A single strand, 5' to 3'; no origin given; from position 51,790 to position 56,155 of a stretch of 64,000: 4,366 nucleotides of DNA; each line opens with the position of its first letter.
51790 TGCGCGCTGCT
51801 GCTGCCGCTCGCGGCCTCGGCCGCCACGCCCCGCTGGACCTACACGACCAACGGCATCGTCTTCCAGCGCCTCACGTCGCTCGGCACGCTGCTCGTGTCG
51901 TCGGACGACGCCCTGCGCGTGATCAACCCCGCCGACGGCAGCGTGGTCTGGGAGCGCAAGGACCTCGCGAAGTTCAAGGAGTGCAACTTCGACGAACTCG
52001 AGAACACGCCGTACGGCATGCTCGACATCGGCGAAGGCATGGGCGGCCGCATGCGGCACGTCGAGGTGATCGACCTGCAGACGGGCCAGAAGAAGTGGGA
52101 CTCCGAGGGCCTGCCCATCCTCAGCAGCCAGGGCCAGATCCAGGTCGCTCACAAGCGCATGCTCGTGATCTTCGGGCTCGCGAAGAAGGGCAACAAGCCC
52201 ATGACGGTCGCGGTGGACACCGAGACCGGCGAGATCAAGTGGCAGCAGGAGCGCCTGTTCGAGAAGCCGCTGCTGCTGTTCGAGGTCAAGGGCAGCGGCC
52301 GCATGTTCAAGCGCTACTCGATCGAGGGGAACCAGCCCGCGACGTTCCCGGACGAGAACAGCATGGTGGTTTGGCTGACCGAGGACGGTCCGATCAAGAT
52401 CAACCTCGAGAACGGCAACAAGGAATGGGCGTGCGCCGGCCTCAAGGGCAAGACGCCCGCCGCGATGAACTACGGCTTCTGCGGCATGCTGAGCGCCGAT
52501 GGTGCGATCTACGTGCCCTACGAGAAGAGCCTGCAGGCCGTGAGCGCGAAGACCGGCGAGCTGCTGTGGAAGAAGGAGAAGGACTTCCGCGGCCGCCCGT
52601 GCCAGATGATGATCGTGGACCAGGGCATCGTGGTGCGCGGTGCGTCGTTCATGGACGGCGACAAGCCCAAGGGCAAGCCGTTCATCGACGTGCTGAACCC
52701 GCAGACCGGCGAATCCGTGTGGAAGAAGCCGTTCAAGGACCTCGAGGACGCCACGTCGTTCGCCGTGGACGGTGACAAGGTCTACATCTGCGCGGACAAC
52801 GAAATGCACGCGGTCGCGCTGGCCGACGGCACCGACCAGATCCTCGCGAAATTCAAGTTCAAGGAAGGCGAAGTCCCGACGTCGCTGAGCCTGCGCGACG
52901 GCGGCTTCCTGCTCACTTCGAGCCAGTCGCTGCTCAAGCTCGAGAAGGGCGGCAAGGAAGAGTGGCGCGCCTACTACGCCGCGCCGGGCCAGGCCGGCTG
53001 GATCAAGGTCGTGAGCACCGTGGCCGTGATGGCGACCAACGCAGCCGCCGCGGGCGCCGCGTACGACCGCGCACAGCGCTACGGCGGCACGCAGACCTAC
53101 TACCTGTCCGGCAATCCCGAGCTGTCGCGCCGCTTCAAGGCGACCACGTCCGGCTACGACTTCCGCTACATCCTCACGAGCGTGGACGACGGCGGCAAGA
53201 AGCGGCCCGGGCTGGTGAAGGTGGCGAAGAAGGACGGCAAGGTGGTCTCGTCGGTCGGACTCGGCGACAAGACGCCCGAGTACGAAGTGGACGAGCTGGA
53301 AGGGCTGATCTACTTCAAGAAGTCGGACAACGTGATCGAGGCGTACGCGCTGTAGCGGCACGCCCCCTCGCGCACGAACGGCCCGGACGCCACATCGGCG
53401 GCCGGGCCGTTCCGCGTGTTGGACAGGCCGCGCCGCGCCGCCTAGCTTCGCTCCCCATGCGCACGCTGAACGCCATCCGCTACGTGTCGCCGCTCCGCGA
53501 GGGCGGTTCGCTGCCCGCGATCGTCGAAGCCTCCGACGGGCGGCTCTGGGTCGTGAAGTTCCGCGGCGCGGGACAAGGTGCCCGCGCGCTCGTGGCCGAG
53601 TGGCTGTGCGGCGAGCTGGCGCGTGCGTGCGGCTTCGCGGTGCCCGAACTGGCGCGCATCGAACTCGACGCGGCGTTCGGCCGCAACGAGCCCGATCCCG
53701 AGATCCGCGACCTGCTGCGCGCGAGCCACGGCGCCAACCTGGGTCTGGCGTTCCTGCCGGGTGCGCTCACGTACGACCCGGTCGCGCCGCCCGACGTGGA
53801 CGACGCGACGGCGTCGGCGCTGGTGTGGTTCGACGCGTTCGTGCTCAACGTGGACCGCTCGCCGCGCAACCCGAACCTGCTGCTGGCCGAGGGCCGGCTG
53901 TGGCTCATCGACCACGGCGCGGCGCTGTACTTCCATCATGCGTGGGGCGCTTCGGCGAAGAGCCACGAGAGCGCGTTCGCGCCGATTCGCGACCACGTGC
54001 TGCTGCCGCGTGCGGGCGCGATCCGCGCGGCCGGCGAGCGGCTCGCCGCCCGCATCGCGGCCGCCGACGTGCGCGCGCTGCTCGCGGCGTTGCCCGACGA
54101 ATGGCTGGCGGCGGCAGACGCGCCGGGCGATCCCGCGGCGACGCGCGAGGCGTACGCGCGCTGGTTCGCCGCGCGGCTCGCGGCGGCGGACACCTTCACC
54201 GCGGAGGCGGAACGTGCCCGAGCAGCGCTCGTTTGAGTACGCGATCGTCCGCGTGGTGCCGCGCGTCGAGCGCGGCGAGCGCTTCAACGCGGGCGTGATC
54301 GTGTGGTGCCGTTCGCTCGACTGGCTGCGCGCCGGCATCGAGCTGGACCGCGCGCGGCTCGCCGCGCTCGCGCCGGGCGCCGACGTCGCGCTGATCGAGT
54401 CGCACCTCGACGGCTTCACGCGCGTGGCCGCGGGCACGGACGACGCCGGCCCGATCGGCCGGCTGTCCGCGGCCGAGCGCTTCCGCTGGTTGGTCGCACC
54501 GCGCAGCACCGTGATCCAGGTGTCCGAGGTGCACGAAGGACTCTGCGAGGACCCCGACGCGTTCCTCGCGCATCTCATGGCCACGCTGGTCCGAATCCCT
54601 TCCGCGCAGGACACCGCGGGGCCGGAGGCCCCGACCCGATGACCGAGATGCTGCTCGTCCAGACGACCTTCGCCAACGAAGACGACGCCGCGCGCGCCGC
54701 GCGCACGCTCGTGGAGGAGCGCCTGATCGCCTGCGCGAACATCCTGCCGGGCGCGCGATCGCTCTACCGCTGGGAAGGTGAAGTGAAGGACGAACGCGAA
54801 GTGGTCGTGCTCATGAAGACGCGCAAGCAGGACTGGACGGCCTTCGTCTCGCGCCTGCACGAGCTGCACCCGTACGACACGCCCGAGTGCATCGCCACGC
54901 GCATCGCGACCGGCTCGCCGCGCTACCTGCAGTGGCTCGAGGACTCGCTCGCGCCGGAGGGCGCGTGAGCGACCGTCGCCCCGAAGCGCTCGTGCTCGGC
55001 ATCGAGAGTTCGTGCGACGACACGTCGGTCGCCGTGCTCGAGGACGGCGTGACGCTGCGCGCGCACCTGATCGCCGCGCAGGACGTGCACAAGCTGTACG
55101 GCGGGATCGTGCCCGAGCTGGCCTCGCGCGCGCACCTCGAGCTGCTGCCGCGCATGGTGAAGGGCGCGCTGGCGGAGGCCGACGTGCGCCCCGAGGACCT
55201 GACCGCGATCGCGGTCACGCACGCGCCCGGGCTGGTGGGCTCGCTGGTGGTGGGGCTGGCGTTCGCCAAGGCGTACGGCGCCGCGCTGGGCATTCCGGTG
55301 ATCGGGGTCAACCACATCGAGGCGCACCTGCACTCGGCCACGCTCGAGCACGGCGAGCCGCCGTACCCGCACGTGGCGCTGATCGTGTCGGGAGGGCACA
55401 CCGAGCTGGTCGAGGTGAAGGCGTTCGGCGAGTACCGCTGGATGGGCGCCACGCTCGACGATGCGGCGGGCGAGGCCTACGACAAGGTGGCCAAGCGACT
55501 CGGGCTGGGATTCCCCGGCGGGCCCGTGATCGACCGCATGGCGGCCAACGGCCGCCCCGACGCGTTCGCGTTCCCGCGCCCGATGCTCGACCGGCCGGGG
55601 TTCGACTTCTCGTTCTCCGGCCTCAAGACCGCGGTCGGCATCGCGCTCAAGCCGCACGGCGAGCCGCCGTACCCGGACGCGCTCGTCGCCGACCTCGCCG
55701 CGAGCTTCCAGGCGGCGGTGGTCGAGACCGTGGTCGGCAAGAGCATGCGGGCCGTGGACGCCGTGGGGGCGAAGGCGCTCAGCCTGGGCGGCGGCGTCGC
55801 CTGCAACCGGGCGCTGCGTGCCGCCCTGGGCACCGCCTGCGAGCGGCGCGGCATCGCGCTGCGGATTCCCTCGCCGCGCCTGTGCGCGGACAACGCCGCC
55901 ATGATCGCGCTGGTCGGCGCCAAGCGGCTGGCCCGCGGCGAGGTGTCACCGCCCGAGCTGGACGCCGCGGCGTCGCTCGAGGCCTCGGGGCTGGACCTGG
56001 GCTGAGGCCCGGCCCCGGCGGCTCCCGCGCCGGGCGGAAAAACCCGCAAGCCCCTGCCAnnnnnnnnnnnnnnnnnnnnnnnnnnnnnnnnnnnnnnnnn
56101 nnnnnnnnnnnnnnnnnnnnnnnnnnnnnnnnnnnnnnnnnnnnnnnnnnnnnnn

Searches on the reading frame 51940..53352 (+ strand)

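Call 75: search_protein_families(library=pfam, proteins=[window:51940-53352:+], max_evalue=0.00001)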
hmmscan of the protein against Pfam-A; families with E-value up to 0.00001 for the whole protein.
window:51940-53352:+ (471 aa): 1 family
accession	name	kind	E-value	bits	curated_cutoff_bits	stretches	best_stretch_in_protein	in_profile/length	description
PF13360.13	PQQ_2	-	2.3e-12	47.5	27.6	1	91-264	7-145/233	Outer membrane protein assembly factor BamB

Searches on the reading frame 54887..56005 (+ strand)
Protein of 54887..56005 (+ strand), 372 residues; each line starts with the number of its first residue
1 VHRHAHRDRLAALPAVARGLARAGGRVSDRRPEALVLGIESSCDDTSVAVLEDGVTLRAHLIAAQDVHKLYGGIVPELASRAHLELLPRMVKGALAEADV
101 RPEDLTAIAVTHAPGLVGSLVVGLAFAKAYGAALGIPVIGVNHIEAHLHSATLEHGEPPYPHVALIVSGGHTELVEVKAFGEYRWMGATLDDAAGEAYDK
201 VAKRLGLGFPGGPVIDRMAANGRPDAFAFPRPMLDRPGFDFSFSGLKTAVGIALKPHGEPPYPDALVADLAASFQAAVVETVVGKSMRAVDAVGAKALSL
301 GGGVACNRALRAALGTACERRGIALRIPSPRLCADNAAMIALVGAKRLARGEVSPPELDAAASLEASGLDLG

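Call 3: search_protein_families(library=pfam, proteins=[window:54887-56005:+], max_evalue=0.01)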
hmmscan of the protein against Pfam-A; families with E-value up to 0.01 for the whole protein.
window:54887-56005:+ (372 aa): 2 families
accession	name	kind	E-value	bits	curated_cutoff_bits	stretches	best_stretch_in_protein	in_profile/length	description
PF00814.31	TsaD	-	1.1e-90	304.3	24.8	1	58-341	3-263/264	tRNA N6-adenosine threonylcarbamoyltransferase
PF22521.2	HypF_C_2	-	0.00015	22.1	27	1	268-329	167-228/241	Carbamoyltransferase, Kae1-like Domain, second subdomain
